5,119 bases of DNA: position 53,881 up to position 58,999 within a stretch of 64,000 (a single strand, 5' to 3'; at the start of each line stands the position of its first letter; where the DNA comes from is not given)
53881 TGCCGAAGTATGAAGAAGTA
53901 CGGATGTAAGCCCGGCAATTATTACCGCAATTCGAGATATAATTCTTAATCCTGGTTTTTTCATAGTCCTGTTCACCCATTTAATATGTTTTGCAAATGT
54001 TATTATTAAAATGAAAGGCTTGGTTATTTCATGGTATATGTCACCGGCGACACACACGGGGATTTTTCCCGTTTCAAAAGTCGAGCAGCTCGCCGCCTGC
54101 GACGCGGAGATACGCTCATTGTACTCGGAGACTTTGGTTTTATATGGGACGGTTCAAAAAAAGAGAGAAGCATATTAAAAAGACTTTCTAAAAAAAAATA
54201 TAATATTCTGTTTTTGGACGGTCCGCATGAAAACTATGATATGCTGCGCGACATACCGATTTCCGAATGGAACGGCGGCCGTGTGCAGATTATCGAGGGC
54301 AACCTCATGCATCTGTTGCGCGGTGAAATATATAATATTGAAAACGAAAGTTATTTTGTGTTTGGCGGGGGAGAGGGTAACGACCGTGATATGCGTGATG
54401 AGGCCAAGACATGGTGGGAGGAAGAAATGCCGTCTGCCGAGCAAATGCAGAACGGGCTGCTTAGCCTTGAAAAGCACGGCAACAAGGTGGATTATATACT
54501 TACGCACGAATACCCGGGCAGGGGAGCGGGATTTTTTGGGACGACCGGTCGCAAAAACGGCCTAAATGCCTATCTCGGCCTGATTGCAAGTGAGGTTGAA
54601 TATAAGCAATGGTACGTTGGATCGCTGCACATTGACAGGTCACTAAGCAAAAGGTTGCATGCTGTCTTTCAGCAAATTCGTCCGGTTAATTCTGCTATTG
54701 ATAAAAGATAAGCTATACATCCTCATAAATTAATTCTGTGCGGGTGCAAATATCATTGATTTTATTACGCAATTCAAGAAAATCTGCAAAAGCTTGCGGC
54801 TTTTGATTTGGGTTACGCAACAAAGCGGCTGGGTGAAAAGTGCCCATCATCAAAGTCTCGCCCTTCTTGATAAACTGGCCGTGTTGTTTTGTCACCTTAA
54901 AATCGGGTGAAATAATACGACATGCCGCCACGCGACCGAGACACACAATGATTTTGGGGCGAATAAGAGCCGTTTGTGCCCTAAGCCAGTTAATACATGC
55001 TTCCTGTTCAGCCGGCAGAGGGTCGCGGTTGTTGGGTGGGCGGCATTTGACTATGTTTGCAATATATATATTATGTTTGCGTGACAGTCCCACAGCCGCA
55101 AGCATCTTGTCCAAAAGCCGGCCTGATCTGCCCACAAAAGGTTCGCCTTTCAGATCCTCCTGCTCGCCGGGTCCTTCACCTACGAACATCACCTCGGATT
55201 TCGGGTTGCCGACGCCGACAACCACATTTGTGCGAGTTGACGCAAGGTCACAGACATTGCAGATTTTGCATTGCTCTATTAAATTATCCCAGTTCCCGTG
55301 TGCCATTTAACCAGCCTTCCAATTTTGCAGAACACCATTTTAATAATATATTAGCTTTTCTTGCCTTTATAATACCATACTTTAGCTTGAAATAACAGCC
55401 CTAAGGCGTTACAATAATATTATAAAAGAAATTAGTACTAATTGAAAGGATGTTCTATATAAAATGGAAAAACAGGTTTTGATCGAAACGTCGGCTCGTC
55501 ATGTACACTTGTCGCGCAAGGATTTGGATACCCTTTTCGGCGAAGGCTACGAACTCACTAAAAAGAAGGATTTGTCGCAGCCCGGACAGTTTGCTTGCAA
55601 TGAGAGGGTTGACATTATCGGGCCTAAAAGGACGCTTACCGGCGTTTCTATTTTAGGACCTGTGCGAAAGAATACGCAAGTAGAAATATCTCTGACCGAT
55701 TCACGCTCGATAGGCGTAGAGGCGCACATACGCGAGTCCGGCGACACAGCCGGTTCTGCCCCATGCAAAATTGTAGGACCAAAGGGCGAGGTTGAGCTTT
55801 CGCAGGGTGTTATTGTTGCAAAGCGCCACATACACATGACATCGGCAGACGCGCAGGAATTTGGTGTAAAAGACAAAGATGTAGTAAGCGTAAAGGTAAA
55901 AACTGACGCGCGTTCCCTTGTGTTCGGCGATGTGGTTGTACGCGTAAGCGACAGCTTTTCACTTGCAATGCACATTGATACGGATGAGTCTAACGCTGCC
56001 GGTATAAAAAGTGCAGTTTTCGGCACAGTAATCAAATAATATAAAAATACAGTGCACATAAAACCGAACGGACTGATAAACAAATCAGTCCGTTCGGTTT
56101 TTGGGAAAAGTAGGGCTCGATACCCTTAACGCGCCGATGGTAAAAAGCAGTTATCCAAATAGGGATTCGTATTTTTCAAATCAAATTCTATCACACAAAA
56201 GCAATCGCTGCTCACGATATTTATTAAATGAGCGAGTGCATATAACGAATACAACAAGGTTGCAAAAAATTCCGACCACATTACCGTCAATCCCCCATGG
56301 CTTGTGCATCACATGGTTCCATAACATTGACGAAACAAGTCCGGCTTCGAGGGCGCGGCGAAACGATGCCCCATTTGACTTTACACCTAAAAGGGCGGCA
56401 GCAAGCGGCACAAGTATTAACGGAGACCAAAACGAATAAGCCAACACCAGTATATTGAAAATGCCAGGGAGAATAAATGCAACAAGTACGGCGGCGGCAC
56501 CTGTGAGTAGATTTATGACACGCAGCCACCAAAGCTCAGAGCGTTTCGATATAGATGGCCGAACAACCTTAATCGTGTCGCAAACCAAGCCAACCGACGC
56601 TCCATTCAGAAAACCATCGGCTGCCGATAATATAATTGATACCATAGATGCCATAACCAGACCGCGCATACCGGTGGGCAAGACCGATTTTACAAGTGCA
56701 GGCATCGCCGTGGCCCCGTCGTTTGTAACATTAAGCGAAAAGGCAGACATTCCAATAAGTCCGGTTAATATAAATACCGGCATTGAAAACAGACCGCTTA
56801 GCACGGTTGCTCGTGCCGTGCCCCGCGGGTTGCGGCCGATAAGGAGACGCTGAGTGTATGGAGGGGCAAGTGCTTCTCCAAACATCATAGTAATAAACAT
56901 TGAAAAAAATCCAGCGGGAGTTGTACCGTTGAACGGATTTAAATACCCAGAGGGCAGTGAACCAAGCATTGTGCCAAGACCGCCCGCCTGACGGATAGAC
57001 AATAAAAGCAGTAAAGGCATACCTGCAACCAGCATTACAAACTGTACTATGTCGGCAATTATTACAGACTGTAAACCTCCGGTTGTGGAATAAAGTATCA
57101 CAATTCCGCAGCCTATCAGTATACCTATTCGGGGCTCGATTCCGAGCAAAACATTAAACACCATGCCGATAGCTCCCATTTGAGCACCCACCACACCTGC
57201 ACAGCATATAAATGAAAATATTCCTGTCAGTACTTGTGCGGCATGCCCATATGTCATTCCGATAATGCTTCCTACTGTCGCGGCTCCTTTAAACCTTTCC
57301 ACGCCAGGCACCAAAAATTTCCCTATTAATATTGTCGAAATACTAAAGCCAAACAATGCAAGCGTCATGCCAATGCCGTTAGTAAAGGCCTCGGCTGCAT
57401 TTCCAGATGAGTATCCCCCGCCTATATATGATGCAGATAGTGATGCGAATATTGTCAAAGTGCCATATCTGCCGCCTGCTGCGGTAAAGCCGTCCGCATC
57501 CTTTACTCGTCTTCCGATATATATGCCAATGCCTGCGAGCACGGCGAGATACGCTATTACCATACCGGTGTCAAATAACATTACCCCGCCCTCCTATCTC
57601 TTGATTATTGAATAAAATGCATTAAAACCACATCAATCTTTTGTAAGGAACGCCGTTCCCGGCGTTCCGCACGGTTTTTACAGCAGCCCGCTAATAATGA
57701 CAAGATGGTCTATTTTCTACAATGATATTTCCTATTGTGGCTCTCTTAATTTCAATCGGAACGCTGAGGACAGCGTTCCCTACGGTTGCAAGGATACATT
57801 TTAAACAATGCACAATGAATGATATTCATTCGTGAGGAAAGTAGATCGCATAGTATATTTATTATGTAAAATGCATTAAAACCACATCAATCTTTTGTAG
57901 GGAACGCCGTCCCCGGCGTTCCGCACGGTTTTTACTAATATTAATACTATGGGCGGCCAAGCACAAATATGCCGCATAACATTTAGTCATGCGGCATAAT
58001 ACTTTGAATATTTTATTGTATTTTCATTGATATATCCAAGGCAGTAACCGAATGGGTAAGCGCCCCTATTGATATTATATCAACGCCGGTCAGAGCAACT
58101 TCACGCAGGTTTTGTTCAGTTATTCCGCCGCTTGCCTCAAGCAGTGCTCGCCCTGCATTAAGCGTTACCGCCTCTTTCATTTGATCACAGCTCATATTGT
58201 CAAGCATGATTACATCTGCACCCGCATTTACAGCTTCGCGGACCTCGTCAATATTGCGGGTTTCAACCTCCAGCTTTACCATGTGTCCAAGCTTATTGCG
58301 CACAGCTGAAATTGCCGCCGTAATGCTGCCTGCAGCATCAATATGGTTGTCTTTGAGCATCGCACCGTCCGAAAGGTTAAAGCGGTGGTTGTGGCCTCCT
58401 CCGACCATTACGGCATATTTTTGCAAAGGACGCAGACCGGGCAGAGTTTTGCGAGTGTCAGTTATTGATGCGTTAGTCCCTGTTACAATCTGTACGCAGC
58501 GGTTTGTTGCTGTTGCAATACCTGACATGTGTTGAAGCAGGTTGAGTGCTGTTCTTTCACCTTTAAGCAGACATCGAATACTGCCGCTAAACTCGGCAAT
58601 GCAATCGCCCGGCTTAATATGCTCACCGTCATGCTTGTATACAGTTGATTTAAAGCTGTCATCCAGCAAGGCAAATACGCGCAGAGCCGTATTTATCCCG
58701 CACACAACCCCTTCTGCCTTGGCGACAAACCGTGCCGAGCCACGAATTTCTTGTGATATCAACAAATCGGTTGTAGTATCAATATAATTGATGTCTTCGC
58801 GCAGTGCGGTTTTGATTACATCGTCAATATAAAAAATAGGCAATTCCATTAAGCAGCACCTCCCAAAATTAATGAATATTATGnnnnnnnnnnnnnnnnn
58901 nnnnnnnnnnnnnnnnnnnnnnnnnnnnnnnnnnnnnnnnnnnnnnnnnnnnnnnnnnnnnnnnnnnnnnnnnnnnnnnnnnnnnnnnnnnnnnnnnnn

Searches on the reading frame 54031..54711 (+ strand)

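Call 76: search_protein_families(library=pfam, proteins=[window:54031-54711:+], max_evalue=0.001)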
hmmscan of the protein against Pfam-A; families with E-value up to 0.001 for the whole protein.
window:54031-54711:+ (226 aa): 1 family
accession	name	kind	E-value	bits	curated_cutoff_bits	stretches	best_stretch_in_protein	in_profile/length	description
PF00149.33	Metallophos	-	4.3e-08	34.3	21.5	1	2-169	3-165/191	Calcineurin-like phosphoesterase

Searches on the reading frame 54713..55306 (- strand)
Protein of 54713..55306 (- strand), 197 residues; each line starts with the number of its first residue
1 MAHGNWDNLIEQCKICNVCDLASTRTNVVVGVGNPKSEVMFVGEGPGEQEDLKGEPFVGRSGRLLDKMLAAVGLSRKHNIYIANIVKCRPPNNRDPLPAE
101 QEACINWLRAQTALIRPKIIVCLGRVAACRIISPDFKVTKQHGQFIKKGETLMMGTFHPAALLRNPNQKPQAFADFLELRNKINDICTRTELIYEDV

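Call 76: search_protein_families(library=pfam, proteins=[window:54713-55306:-], max_evalue=0.001)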
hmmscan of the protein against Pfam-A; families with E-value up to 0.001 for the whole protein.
window:54713-55306:- (197 aa): 1 family
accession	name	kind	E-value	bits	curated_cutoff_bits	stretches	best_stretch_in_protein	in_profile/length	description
PF03167.25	UDG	-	2.4e-36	125.3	24.3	1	31-177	2-137/141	Uracil DNA glycosylase superfamily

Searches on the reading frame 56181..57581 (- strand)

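Call 76: search_protein_families(library=pfam, proteins=[window:56181-57581:-], max_evalue=0.001)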
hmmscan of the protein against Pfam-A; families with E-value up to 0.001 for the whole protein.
window:56181-57581:- (466 aa): 1 family
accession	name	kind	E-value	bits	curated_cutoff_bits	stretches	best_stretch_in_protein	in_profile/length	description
PF00474.23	SSF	-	3e-25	89.4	22.8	1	34-398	3-387/406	Sodium:solute symporter family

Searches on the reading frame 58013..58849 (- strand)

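Call 76: search_protein_families(library=pfam, proteins=[window:58013-58849:-], max_evalue=0.001)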
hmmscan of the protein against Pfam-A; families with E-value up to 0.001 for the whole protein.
window:58013-58849:- (278 aa): 2 families
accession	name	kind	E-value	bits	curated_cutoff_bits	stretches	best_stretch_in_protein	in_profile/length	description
PF01729.25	QRPTase_C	-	1e-63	214.5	23.1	1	111-276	1-169/169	Quinolinate phosphoribosyl transferase, C-terminal domain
PF02749.22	QRPTase_N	-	5.5e-22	78.2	27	1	24-109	1-82/82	Quinolinate phosphoribosyl transferase, N-terminal domain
